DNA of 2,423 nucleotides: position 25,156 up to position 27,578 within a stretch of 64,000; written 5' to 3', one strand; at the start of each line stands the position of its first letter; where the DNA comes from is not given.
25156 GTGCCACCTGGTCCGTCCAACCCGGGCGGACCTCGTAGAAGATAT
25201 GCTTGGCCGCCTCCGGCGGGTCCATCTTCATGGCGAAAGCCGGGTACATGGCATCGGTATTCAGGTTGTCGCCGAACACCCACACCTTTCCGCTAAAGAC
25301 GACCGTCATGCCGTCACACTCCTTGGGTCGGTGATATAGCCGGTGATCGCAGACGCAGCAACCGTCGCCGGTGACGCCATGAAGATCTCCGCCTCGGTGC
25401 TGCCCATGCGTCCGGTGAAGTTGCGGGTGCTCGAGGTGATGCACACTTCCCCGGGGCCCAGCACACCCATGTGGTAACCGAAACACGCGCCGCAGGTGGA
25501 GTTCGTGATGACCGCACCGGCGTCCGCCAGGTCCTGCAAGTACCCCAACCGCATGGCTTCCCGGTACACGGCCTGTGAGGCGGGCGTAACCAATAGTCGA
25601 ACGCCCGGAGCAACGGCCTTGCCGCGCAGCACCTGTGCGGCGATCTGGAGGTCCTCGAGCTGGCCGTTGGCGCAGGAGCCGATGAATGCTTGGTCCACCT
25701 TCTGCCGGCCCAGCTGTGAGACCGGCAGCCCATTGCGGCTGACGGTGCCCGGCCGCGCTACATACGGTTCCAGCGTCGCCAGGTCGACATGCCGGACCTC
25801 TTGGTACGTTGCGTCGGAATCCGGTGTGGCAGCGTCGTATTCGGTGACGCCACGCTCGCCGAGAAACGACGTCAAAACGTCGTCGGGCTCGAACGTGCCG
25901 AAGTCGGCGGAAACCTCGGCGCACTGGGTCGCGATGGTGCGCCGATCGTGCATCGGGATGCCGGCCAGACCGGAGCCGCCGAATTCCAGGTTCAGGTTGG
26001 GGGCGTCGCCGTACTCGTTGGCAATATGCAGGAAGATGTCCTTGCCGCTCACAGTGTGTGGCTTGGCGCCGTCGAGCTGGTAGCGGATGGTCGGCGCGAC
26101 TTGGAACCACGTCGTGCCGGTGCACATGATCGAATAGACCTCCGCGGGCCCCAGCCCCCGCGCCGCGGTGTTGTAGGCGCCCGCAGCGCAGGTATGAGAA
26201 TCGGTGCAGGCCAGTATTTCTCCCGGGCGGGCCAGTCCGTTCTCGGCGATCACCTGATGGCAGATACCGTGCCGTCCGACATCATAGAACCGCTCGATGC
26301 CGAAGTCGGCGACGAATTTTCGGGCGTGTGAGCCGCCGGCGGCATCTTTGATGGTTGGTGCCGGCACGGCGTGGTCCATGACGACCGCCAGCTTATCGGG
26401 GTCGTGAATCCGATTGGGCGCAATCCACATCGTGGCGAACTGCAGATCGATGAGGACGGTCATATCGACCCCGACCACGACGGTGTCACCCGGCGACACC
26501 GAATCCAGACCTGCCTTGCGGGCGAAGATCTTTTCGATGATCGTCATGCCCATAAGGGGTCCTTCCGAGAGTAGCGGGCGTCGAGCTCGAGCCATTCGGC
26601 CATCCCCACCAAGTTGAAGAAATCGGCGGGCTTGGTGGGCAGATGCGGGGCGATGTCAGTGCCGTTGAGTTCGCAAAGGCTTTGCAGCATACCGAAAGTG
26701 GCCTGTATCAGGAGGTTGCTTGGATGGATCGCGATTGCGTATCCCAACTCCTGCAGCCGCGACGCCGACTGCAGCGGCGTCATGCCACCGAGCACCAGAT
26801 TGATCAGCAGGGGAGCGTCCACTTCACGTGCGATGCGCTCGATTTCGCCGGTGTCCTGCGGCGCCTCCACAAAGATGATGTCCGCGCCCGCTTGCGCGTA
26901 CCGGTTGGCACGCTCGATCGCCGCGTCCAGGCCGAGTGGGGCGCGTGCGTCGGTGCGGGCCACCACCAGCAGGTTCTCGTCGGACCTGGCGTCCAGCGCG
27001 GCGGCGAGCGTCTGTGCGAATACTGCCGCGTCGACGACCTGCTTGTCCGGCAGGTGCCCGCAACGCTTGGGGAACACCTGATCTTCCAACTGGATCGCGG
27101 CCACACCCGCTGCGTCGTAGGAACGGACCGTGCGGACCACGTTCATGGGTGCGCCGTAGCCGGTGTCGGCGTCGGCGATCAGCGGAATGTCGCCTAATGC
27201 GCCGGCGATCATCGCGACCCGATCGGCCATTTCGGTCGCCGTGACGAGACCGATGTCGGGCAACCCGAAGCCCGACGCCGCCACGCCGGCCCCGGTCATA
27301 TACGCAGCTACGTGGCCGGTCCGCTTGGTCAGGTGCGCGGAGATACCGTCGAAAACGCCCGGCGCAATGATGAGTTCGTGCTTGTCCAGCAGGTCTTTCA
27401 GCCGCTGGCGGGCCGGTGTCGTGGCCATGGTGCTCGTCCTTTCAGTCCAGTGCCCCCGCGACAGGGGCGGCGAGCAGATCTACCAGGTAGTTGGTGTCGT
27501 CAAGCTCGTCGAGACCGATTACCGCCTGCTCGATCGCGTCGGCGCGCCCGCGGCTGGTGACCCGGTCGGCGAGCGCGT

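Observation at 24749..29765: GntR-controlled operon PrpD-like + ICL/PEP-mutase-like lyase + LeuC/LeuD-like hydratase: candidate uncharacterised substituted-maleate/aconitate-type acid pathway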

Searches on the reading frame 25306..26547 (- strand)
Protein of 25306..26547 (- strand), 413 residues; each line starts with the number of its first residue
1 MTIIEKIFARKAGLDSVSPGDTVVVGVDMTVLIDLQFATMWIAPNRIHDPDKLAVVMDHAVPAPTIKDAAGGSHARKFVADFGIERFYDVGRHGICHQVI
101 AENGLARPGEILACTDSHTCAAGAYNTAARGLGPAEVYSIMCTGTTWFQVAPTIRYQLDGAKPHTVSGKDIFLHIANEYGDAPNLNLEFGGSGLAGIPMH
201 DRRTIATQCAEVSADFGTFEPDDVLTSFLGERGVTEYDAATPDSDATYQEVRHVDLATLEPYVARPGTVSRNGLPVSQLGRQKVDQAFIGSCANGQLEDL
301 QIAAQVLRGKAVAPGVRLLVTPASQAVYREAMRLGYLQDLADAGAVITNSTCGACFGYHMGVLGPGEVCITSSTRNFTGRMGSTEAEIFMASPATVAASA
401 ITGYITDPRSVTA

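Call 4: search_protein_families(library=pfam, proteins=[window:25306-26547:-])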
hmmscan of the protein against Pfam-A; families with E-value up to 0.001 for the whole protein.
window:25306-26547:- (413 aa): 2 families
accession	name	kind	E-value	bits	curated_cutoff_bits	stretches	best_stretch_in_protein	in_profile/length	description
PF00330.25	Aconitase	-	9.6e-81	272.5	28.7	2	76-270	91-298/463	Aconitase family (aconitate hydratase)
PF04412.18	AcnX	-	2.3e-06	27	31.5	1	280-355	287-360/400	Aconitase X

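Call 5: search_protein_families(library=ncbifam, proteins=[window:25306-26547:-])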
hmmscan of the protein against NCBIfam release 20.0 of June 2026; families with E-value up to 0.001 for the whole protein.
window:25306-26547:- (413 aa): 19 families
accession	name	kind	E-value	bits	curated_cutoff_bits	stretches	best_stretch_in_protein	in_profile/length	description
NF001614.1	PRK00402.1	subfamily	1.9e-132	441.9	385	1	1-409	1-415/415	aconitase/3-isopropylmalate dehydratase large subunit family protein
TIGR01343.1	hacA_fam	subfamily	9.3e-123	409.8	385.7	1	2-409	1-412/412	homoaconitate hydratase family protein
TIGR02086.1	IPMI_arch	subfamily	2e-119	398.9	410.15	1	1-409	1-410/411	3-isopropylmalate dehydratase/homoaconitate hydratase family large subunit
TIGR02083.1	LEU2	equivalog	2e-112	376.2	610.65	1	1-411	1-419/419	3-isopropylmalate dehydratase large subunit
NF040615.1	HacA_Meth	equivalog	2.7e-100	336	550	1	1-407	1-417/419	homoaconitase large subunit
NF005558.0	PRK07229.1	equivalog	2.6e-77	260.9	612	1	2-412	4-416/647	aconitate hydratase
NF009116.0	PRK12466.1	subfamily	7.6e-71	239.1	531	2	278-412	336-469/472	3-isopropylmalate dehydratase large subunit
NF004016.0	PRK05478.1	subfamily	1.1e-64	218.7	510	2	278-411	334-466/468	3-isopropylmalate dehydratase large subunit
TIGR00139.1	h_aconitase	equivalog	1e-61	209.2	529.9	2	241-411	278-457/709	homoaconitase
TIGR01342.1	acon_putative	hypoth_equivalog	6.9e-61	206.3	719.15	1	2-411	1-412/655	putative aconitate hydratase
TIGR00170.1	leuC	equivalog_domain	1.1e-51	176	560.25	2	277-410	332-465/466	3-isopropylmalate dehydratase large subunit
TIGR01340.1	aconitase_mito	equivalog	2.5e-32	112.1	825.35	1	82-405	124-472/745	aconitate hydratase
NF008503.0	PRK11413.1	equivalog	9e-31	106.6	641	2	280-403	348-471/753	hydratase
NF006690.0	PRK09238.1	equivalog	1.3e-26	92.9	782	1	238-406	647-812/852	bifunctional aconitate hydratase 2/2-methylisocitrate dehydratase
NF009520.0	PRK12881.1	subfamily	2e-18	65.5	905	2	105-239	201-336/893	aconitate hydratase AcnA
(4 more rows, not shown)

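Call 10: search_solved_structures(query=window:25306-26547:-, max_evalue=0.00001)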
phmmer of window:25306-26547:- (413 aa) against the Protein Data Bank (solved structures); distinct sequences matched with E-value up to 0.00001: 14.
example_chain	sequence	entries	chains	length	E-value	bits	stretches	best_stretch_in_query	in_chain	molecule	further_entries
4nqy_A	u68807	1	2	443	2.1e-90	306.8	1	1-410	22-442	Isopropylmalate/citramalate isomerase large subunit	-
4kp1_A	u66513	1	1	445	2.2e-90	306.8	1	1-410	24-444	Isopropylmalate/citramalate isomerase large subunit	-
4kp2_A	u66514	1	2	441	3.7e-80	273.1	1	1-407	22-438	Homoaconitase large subunit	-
1aco_A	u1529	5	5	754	2.3e-29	105.8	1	87-405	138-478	ACONITASE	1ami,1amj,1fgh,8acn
1nis_A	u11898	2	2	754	2.3e-29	105.8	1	87-405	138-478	ACONITASE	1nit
1c96_A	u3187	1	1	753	4.4e-29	104.9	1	87-405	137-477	MITOCHONDRIAL ACONITASE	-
1b0k_A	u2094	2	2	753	4.5e-29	104.9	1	87-405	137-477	PROTEIN (ACONITASE) | MITOCHONDRIAL ACONITASE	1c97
1b0m_A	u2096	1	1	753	4.5e-29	104.9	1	87-405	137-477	PROTEIN (ACONITASE)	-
1b0j_A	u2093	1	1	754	4.5e-29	104.9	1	87-405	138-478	ACONITATE HYDRATASE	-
5acn_A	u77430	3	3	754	4.5e-29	104.9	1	87-405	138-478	ACONITASE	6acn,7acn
1l5j_A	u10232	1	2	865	1.1e-14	57.6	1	240-409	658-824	Aconitate hydratase 2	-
2b3x_A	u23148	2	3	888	7.5e-12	48.2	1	92-235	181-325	Iron-responsive element binding protein 1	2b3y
3sn2_A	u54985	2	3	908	3.8e-10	42.6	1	94-236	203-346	Cytoplasmic aconitate hydratase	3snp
6vcd_A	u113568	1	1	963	4.2e-10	42.4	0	95-236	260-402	Iron-responsive element binding protein 2, isoform CRA_a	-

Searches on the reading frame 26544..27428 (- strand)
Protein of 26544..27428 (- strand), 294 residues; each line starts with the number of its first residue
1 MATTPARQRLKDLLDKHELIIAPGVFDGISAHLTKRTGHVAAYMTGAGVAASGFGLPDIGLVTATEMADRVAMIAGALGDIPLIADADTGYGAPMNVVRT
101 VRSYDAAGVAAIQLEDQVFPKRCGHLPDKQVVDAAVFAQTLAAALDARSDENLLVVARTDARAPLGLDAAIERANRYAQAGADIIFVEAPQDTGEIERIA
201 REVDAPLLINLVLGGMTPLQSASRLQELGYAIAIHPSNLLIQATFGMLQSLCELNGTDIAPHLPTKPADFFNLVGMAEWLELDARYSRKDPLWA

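Call 4: search_protein_families(library=pfam, proteins=[window:26544-27428:-])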
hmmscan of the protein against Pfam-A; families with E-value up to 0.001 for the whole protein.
window:26544-27428:- (294 aa): 2 families
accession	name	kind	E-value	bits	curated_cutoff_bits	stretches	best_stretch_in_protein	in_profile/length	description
PF13714.12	PEP_mutase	-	2.4e-44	152.2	31.5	1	10-247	1-232/240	Phosphoenolpyruvate phosphomutase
PF00463.27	ICL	-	1.8e-10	40.4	26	1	82-181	151-253/526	Isocitrate lyase family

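Call 5: search_protein_families(library=ncbifam, proteins=[window:26544-27428:-])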
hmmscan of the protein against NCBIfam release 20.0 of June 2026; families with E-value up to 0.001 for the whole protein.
window:26544-27428:- (294 aa): 8 families
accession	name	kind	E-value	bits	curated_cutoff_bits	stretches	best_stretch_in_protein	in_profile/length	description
TIGR02317.1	prpB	equivalog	1.3e-75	254.2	354.4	1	7-240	2-233/285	methylisocitrate lyase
TIGR02319.1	CPEP_Pphonmut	equivalog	3.9e-62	210.1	420.05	1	6-255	5-252/294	carboxyvinyl-carboxyphosphonate phosphorylmutase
NF008455.0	PRK11320.1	equivalog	2e-61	207.8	353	1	6-237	7-237/295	methylisocitrate lyase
TIGR02320.1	PEP_mutase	equivalog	1.3e-30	106.4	319.55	1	10-251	1-253/284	phosphoenolpyruvate mutase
TIGR02321.1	Pphn_pyruv_hyd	equivalog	9.4e-26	90.6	374.4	1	8-195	5-193/290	phosphonopyruvate hydrolase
NF011645.0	PRK15063.1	equivalog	1.7e-15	56.8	562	1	81-163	148-233/430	isocitrate lyase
TIGR01346.1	isocit_lyase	equivalog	8.5e-14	50.8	275.9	1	81-176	151-249/527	isocitrate lyase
NF005074.0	PRK06498.1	equivalog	1.2e-07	30.7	446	1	81-162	179-264/531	isocitrate lyase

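Call 9: search_solved_structures(query=window:26544-27428:-, max_evalue=0.00001)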
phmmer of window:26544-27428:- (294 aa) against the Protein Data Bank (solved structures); distinct sequences matched with E-value up to 0.00001: 44.
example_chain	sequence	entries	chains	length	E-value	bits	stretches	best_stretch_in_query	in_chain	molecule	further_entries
1zlp_A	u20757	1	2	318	2.8e-58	200.7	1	6-289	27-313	petal death protein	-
4iqd_A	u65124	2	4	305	3.1e-52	180.9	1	8-243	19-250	Carboxyvinyl-carboxyphosphonate phosphorylmutase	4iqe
3fa3_A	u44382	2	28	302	8.7e-50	172.9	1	11-285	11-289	2,3-dimethylmalate lyase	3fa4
3eoo_A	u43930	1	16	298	7.6e-49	169.8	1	23-235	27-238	Methylisocitrate lyase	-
1o5q_A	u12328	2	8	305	6.8e-47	163.4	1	14-238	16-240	Probable methylisocitrate lyase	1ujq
1mum_A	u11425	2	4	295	9.5e-46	159.6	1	16-238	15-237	2-methylisocitrate lyase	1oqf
6t4v_C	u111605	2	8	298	2.6e-45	158.2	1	4-238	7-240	2-methylisocitrate lyase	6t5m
3lye_A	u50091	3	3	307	2.2e-44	155.1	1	8-284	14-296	Oxaloacetate acetyl hydrolase | Oxaloacetate acetylhydrolase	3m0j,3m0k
1xg3_A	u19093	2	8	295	3.1e-44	154.6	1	16-238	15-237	Probable methylisocitrate lyase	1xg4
9hgk_A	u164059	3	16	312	4.6e-42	147.5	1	13-238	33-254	2-methylisocitrate lyase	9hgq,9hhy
9hra_A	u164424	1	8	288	5.6e-42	147.2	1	13-238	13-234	2-methylisocitrate lyase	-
9hgo_A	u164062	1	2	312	1.2e-41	146.1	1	13-238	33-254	2-methylisocitrate lyase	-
9hhs_A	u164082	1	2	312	1.6e-41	145.7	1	13-238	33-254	2-methylisocitrate lyase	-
5unc_A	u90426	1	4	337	1.7e-30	109.6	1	9-288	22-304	PHOSPHOENOLPYRUVATE PHOSPHOMUTASE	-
3b8i_A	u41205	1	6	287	9.7e-30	107.1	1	8-248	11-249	PA4872 oxaloacetate decarboxylase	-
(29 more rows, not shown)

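Call 36: search_solved_structures(query=window:26544-27428:-, max_evalue=1e-40, show_alignments=5)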
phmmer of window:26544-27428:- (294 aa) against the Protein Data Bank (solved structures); distinct sequences matched with E-value up to 1e-40: 13.
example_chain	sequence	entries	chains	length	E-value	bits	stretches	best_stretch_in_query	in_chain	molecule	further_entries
1zlp_A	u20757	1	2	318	2.8e-58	200.7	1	6-289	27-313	petal death protein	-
4iqd_A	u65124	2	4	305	3.1e-52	180.9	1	8-243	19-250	Carboxyvinyl-carboxyphosphonate phosphorylmutase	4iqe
3fa3_A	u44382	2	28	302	8.7e-50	172.9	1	11-285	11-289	2,3-dimethylmalate lyase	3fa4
3eoo_A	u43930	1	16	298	7.6e-49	169.8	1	23-235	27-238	Methylisocitrate lyase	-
1o5q_A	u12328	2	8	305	6.8e-47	163.4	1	14-238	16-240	Probable methylisocitrate lyase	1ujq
1mum_A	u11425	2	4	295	9.5e-46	159.6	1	16-238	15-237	2-methylisocitrate lyase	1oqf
6t4v_C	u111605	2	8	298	2.6e-45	158.2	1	4-238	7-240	2-methylisocitrate lyase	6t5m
3lye_A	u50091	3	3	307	2.2e-44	155.1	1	8-284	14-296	Oxaloacetate acetyl hydrolase | Oxaloacetate acetylhydrolase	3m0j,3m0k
1xg3_A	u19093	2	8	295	3.1e-44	154.6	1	16-238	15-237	Probable methylisocitrate lyase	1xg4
9hgk_A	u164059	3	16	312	4.6e-42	147.5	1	13-238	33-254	2-methylisocitrate lyase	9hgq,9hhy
9hra_A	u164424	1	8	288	5.6e-42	147.2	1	13-238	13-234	2-methylisocitrate lyase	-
9hgo_A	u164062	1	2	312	1.2e-41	146.1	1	13-238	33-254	2-methylisocitrate lyase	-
9hhs_A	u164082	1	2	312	1.6e-41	145.7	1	13-238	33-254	2-methylisocitrate lyase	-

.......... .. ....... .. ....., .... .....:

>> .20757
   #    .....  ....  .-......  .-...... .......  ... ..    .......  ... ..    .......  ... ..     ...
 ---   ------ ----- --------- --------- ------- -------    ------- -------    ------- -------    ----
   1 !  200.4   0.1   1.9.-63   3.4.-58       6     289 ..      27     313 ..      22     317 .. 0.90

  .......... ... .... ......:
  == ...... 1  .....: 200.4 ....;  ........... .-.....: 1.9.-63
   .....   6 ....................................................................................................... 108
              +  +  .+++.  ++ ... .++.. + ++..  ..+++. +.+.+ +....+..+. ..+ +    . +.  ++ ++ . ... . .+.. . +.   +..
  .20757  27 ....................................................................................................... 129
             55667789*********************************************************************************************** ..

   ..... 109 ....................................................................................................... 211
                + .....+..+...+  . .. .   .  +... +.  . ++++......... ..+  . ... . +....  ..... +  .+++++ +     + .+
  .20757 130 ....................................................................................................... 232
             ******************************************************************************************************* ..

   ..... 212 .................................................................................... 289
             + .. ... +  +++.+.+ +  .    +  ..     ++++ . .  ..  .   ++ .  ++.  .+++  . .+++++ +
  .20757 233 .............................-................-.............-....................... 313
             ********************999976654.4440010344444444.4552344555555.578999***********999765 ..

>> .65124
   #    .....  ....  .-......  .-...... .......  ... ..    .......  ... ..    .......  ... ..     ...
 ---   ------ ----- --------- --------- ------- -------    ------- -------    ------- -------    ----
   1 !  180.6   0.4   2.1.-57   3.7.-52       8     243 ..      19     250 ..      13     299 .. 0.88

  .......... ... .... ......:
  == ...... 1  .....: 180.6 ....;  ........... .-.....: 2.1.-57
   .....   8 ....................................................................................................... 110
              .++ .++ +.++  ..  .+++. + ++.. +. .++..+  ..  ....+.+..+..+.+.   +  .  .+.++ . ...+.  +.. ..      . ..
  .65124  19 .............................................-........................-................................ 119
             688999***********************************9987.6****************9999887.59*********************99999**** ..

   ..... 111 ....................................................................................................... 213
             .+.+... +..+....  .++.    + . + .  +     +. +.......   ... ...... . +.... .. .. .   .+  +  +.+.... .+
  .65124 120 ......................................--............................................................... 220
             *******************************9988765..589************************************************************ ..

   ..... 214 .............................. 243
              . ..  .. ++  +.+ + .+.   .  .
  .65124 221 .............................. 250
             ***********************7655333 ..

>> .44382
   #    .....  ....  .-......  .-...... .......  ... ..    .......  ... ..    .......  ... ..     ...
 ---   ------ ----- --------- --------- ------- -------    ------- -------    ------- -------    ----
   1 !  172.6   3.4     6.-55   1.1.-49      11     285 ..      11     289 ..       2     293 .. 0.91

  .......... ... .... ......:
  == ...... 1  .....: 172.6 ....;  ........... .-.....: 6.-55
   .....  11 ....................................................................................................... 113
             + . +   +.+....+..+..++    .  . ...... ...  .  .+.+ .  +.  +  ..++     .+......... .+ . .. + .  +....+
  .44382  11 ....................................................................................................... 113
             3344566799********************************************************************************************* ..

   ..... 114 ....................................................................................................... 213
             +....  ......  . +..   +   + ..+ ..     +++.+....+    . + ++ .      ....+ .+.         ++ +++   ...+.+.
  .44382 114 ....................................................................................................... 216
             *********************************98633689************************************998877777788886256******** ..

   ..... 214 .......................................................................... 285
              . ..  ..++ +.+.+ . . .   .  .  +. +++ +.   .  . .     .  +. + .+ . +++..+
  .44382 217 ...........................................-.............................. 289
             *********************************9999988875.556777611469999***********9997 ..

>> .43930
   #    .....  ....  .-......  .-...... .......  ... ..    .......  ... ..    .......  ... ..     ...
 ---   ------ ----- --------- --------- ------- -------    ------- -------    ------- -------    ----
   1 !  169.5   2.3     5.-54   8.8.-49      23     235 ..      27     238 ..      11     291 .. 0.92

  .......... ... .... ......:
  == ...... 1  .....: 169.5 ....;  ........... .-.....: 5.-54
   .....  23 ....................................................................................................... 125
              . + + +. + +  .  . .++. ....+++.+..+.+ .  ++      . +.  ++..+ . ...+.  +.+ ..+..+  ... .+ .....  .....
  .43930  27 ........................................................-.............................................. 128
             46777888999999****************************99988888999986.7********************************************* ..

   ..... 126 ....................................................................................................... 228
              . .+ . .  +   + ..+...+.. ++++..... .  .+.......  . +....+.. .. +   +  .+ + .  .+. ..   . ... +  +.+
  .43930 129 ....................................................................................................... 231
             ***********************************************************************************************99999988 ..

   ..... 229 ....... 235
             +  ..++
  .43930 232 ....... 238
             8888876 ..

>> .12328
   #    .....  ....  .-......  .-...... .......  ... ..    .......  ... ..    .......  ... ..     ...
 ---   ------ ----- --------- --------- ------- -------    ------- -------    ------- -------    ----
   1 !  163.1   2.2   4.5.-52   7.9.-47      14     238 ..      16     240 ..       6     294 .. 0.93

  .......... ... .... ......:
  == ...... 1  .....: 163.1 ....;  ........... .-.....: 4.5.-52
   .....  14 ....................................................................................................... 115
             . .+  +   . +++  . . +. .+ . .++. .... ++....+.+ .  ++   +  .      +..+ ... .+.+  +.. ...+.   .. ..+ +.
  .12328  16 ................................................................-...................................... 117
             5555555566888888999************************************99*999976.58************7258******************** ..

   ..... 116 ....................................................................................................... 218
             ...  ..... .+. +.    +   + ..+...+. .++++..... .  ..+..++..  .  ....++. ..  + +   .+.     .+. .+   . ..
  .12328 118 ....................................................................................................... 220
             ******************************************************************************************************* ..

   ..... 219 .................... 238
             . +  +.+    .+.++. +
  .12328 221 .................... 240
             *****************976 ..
